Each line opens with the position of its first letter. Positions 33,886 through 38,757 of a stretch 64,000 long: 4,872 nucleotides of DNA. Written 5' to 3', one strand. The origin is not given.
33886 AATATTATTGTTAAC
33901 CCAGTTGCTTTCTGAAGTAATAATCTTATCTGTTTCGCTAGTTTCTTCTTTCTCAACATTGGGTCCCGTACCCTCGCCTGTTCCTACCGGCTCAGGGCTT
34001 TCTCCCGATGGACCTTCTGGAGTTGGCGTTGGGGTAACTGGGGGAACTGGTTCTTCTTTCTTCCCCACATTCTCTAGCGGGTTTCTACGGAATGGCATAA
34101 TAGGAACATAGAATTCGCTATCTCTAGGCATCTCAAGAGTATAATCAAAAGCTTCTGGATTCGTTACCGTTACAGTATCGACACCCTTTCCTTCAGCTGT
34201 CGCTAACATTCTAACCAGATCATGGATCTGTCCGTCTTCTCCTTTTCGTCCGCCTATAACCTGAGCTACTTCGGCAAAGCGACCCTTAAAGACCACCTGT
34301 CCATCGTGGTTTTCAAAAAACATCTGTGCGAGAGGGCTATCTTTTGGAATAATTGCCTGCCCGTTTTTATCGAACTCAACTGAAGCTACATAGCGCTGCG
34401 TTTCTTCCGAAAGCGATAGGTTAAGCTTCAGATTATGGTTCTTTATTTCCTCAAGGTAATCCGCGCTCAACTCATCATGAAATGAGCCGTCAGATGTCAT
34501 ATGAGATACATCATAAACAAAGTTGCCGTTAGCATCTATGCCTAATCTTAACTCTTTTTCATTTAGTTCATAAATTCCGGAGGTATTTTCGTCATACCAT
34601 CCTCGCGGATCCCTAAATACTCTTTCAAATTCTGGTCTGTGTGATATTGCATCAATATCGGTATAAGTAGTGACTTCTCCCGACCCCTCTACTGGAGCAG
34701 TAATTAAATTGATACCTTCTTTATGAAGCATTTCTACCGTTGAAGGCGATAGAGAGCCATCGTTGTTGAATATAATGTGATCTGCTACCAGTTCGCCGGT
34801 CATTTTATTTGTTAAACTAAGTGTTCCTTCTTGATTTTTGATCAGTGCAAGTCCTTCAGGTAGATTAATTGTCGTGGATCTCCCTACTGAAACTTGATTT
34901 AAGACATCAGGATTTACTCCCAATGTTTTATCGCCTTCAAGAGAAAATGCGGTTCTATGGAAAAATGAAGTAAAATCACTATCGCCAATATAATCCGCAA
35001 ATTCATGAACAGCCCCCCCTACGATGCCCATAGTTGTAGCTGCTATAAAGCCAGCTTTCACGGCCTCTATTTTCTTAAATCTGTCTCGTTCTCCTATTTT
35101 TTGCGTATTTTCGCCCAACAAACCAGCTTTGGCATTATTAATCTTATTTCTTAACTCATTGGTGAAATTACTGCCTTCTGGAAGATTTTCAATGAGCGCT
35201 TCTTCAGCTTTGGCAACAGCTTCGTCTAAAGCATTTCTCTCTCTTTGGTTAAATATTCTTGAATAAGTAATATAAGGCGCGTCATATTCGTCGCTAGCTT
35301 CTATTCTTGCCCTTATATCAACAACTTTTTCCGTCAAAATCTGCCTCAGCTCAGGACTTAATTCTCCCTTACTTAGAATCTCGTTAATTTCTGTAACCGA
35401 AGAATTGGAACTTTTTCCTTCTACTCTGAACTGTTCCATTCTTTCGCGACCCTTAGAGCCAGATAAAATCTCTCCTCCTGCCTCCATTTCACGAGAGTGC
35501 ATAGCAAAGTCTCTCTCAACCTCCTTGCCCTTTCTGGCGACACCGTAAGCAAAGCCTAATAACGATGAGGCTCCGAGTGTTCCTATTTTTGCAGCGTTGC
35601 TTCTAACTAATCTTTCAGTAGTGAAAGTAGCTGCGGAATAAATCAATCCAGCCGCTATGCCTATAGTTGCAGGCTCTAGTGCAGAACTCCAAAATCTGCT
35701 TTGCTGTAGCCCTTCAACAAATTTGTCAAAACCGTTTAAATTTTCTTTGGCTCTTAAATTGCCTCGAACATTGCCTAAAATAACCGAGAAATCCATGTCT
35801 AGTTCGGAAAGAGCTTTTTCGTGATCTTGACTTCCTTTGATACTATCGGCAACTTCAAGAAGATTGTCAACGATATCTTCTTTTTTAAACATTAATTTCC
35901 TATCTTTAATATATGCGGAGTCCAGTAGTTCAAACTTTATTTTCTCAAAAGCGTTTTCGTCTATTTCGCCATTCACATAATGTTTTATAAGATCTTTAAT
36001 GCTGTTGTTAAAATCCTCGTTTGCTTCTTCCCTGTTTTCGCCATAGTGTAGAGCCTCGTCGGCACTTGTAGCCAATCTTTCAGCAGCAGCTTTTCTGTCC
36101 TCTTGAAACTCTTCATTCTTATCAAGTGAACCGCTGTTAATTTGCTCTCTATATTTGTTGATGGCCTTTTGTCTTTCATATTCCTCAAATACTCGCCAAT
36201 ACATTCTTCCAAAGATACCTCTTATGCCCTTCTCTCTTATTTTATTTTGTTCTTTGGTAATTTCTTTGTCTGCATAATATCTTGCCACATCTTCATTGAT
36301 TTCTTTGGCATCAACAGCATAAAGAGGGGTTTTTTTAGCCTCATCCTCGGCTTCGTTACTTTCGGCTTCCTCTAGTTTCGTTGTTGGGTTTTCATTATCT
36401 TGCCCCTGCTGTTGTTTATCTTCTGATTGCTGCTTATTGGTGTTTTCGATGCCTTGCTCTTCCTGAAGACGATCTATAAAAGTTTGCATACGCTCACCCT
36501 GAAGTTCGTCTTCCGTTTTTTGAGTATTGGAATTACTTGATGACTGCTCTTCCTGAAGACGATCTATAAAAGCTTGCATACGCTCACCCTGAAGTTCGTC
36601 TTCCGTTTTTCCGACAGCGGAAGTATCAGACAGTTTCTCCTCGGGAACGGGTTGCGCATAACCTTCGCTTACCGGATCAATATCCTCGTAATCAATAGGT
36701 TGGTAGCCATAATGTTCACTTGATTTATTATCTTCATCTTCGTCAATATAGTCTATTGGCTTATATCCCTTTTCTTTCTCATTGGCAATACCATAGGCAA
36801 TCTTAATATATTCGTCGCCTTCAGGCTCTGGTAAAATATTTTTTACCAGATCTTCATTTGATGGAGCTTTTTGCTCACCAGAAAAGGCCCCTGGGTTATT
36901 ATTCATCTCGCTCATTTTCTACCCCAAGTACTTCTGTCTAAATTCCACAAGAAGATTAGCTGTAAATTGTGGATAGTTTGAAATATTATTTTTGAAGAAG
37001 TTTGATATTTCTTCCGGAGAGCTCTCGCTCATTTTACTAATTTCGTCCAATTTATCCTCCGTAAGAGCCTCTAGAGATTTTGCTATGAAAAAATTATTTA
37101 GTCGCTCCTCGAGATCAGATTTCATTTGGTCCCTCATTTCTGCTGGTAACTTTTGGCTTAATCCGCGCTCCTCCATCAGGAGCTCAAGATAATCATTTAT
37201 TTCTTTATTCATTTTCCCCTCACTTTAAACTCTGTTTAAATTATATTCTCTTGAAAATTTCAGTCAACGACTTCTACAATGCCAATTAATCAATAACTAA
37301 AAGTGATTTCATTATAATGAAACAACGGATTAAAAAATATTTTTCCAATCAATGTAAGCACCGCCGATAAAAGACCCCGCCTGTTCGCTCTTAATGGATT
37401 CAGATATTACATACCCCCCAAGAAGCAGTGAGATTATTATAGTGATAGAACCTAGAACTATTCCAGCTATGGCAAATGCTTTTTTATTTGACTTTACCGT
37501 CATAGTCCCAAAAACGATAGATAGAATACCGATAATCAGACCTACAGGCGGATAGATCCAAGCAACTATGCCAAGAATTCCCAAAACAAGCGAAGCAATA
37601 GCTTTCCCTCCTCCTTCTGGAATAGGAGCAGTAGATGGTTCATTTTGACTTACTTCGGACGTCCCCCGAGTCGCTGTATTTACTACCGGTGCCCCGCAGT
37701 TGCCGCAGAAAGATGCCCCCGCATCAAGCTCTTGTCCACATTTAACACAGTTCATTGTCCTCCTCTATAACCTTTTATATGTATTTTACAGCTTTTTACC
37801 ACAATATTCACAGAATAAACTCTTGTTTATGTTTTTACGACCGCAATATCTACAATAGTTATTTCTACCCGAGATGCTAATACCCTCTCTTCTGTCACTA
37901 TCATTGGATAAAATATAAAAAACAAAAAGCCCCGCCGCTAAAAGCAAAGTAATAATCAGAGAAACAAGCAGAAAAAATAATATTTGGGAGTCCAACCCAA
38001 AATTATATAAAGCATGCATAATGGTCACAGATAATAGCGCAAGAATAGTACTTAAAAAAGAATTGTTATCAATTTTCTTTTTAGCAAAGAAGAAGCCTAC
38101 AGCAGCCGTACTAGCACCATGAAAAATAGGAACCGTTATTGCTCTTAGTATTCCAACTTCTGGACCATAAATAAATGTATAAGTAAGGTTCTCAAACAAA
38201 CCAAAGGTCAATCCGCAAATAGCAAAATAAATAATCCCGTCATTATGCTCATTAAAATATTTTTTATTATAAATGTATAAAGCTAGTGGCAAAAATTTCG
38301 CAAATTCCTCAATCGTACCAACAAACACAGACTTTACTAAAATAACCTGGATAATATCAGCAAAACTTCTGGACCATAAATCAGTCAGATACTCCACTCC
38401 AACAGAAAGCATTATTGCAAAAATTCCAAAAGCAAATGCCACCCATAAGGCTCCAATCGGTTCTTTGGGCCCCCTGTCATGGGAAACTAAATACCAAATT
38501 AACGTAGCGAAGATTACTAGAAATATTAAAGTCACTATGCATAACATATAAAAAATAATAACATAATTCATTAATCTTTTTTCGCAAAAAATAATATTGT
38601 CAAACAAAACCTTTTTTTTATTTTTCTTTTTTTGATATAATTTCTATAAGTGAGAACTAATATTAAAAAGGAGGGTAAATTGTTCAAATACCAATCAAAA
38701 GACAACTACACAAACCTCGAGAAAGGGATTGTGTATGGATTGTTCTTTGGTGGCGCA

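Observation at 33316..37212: Two-gene operon of a 97-aa helical protein and an unrecognisable 1199-aa membrane-spanning giant protein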

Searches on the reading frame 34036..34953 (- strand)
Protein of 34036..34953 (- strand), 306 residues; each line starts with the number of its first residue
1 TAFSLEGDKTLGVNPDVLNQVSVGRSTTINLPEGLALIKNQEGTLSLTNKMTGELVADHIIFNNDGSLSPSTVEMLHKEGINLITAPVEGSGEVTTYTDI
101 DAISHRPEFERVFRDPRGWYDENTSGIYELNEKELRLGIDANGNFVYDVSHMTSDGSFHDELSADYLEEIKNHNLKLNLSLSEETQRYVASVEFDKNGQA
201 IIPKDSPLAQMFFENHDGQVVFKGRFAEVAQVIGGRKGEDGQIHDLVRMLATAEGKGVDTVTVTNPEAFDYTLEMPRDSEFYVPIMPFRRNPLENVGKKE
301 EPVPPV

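Call 112: predict_structure(alignment_id=A7)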
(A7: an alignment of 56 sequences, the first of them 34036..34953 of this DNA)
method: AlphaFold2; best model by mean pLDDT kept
length: 306 residues; sequences in the alignment: 56
mean_pLDDT: 85.5   pTM: 0.70
mean pLDDT of the five models: 85.5, 84.8, 84.3, 83.8, 83.8
residues with pLDDT >= 90: 199; 70-90: 44; 50-70: 43; < 50: 20
segments of 3 or more residues with pLDDT < 50: 1-10, 120-125
pLDDT, mean of each block of 10 residues (from residue 1): 44 78 92 96 96 96 93 95 91 92 94 82 49 80 96 62 78 97 97 97 95 95 97 96 95 95 90 80 63 68 65
secondary structure, 60 per line:
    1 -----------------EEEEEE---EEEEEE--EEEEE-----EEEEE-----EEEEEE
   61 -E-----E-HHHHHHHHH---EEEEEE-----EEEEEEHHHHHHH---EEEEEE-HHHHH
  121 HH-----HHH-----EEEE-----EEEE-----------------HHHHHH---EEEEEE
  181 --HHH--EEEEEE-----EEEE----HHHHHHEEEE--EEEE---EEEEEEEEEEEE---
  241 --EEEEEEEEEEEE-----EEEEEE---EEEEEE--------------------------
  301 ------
elements in order: E18-23 E27-32 E35-39 E45-49 E55-60 H70-78 E82-87 E93-98 H99-105 E109-114 H116-122 E136-139 E145-148 H166-171 E175-180 E188-193 E199-202 H207-212 E213-216 E219-222 E226-237 E243-254 E260-265 E269-274
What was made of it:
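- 34132..34914 (-): Most conserved module: beta-rich domain (aa 668-928) with invariant or near-invariant W773, D775, T778, N785, E786, S811, S834, Q840, G878, E882 and T906. The AF2 model has pLDDT 85.5 (call 112).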

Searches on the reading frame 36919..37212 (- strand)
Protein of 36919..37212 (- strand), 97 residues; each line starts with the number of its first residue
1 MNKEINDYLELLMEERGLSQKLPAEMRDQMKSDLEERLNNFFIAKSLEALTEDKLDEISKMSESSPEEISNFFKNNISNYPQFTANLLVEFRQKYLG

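Call 3: search_protein_families(library=pfam, proteins=[window:36919-37212:-], max_evalue=1)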
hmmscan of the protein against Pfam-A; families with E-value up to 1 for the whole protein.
window:36919-37212:- (97 aa): 5 families
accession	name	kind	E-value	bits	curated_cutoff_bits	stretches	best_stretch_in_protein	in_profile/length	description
PF18908.5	DUF5663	-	0.0014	19.6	23.7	1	12-88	1-77/84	Protein of unknown function (DUF5663)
PF09216.15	Pfg27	-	0.035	14.4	25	1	18-73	67-122/176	Pfg27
PF12222.14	PNGaseA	-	0.066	12.4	25.3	1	2-73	88-160/336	Peptide N-acetyl-beta-D-glucosaminyl asparaginase amidase A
PF05920.17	Homeobox_KN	-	0.11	12.9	24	0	51-75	12-36/40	Homeobox KN domain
PF07236.16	Phytoreo_S7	-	0.13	11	23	1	20-80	267-327/521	Phytoreovirus S7 protein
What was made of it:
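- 36919..37212 (-): 97-aa acidic, all-helical DUF5663-family partner (putative cytoplasmic chaperone or adaptor of the giant's core). Pfam PF18908 gives 19.6 bits, covering model positions 1-77 of 84 (call 3).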

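Call 4: search_protein_families(library=ncbifam, proteins=[window:36919-37212:-], max_evalue=1)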
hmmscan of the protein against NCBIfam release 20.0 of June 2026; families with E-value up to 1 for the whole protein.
window:36919-37212:- (97 aa): 0 families

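Call 18: find_homologous_proteins(query=window:36919-37212:-, max_evalue=0.01)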
Query window:36919-37212:- (97 aa): 1 proteins with E <= 0.01 among 5 candidates.
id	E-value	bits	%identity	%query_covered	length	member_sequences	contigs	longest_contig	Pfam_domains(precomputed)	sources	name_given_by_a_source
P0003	1.7e-53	196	100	100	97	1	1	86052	-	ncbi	-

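Call 35: search_protein_families(library=phrogs, proteins=[window:36919-37212:-], max_evalue=0.1)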
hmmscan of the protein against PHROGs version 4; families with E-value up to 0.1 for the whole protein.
window:36919-37212:- (97 aa): 2 families
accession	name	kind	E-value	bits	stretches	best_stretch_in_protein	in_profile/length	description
phrog_24439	-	head and packaging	0.036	15.2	1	1-41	12-52/82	virion structural protein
phrog_22588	-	unknown function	0.086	14.1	0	2-47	19-64/90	-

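Call 108: search_protein_families(library=padloc, proteins=[window:36919-37212:-], max_evalue=0.01)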
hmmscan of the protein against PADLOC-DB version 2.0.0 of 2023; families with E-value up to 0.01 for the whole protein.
window:36919-37212:- (97 aa): 1 family
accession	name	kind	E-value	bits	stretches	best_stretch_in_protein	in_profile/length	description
PDLC04997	PDC-S32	-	0.0088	13.8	1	24-95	22-94/285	-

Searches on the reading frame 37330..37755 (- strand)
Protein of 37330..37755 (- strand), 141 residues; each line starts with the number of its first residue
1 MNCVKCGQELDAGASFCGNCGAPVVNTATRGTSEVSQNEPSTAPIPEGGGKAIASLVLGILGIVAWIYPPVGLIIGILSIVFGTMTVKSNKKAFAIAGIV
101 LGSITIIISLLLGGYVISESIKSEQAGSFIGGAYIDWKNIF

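Call 3: search_protein_families(library=pfam, proteins=[window:37330-37755:-], max_evalue=1)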
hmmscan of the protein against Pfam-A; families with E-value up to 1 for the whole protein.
window:37330-37755:- (141 aa): 17 families
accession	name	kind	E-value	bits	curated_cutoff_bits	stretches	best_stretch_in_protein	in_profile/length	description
PF13828.11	DUF4190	-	2.3e-08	34.1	35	1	52-112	2-62/62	Domain of unknown function (DUF4190)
PF13240.11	Zn_Ribbon_1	-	1.1e-07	31.8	25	1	3-24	2-23/23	zinc-ribbon domain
PF13248.11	Zn_ribbon_3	-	5e-05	23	27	1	2-23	4-25/26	zinc-ribbon domain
PF12773.13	DZR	-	8.9e-05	23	27.3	1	3-24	1-22/45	Double zinc ribbon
PF24460.1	DUF7575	-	0.00058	19.6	28.5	1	2-24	5-27/28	Domain of unknown function (DUF7575)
PF07331.16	TctB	-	0.0019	18.8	29.1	1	36-110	55-130/137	Tripartite tricarboxylate transporter TctB family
PF24709.1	DUF7670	-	0.015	16.1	29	1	51-111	47-105/118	Domain of unknown function (DUF7670)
PF24463.1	DUF7577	-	0.037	14.1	28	1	3-23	5-25/27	Domain of unknown function (DUF7577)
PF01040.23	UbiA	-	0.069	12.9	34.2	1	53-121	71-139/250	UbiA prenyltransferase family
PF09297.16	Zn_ribbon_NUD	-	0.098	12.8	24.8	1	15-25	4-14/32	NADH pyrophosphatase zinc ribbon domain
PF18912.6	DZR_2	-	0.14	12.4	27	1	3-24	24-46/56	Double zinc ribbon domain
PF17032.10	Zn_ribbon_15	-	0.23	12.8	28.9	1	2-21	54-73/73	zinc-ribbon family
PF14946.11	DUF4501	-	0.25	11.7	29.6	0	2-64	40-100/179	Domain of unknown function (DUF4501)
PF24661.1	DUF7649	-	0.29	11.7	27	1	55-115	14-70/85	Domain of unknown function (DUF7649)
PF24461.1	DUF7576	-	0.41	11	27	0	13-32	16-35/60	Family of unknown function (DUF7576)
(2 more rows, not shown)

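Call 4: search_protein_families(library=ncbifam, proteins=[window:37330-37755:-], max_evalue=1)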
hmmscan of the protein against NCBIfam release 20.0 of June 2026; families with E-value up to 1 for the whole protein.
window:37330-37755:- (141 aa): 9 families
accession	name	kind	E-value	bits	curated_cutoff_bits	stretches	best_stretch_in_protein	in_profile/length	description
NF033158.1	Myrrcad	domain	0.013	15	33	1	89-107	1-19/36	MyrrCad domain-containing protein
NF049953.1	ribbon_DG_selen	exception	0.09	12.7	130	1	3-39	8-44/172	zinc ribbon-containing (seleno)protein DG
NF053815.1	teico_TcaA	equivalog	0.12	11.2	550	1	2-38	3-39/463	membrane-associated protein TcaA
NF049861.1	SCO2400_fam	subfamily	0.25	11.9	55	1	3-39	4-39/136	SCO2400 family protein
NF040945.1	CCC_membrane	equivalog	0.33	11.3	65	0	53-116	3-71/99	CCC motif membrane protein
NF033497.1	rubre_like_arch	subfamily_domain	0.33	10.7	32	1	3-29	3-31/34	rubrerythrin-like domain-containing protein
NF045510.1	4Cys_prefix_kin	domain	0.52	10.6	24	0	13-23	15-25/26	4-Cys prefix domain-containing protein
NF001605.0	PRK00398.1-2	equivalog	0.59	10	63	0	3-20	4-24/43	DNA-directed RNA polymerase subunit P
NF005383.1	PRK06926.1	equivalog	0.74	8.8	394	1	69-122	8-59/271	flagellar motor protein MotP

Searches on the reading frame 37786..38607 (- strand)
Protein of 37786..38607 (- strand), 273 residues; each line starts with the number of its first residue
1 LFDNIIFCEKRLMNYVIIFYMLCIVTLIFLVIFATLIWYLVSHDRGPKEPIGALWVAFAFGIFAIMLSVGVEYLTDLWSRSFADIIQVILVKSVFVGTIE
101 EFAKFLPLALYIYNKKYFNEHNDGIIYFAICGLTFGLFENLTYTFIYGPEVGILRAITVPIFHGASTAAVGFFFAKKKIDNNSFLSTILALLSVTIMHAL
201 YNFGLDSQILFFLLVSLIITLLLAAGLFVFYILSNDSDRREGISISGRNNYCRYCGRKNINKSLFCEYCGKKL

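Call 3: search_protein_families(library=pfam, proteins=[window:37786-38607:-], max_evalue=1)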
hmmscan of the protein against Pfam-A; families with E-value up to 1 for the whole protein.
window:37786-38607:- (273 aa): 5 families
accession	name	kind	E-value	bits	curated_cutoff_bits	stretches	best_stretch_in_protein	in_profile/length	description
PF13367.11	PrsW-protease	-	3.2e-25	89.3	23.5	1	49-221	1-190/196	PrsW family intramembrane metalloprotease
PF13240.11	Zn_Ribbon_1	-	0.00018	21.7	25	1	251-273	1-23/23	zinc-ribbon domain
PF12773.13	DZR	-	0.015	15.9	27.3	1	252-272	1-21/45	Double zinc ribbon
PF17032.10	Zn_ribbon_15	-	0.021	16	28.9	1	248-270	51-73/73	zinc-ribbon family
PF13248.11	Zn_ribbon_3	-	0.18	11.8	27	0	250-273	3-26/26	zinc-ribbon domain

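Call 4: search_protein_families(library=ncbifam, proteins=[window:37786-38607:-], max_evalue=1)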
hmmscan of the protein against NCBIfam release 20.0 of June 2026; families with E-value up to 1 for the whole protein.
window:37786-38607:- (273 aa): 3 families
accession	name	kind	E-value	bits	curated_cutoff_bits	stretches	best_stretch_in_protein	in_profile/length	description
NF033739.1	intramemb_PrsW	equivalog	1.1e-18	67.7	225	1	35-223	13-201/210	glutamic-type intramembrane protease PrsW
NF006283.1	PRK08455.1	equivalog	0.0055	16.4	187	1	207-241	16-50/182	flagellar basal body-associated protein FliL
NF046002.1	MAG3450_fam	equivalog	0.012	15.8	70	1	23-90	4-74/121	MAG3450 family membrane protein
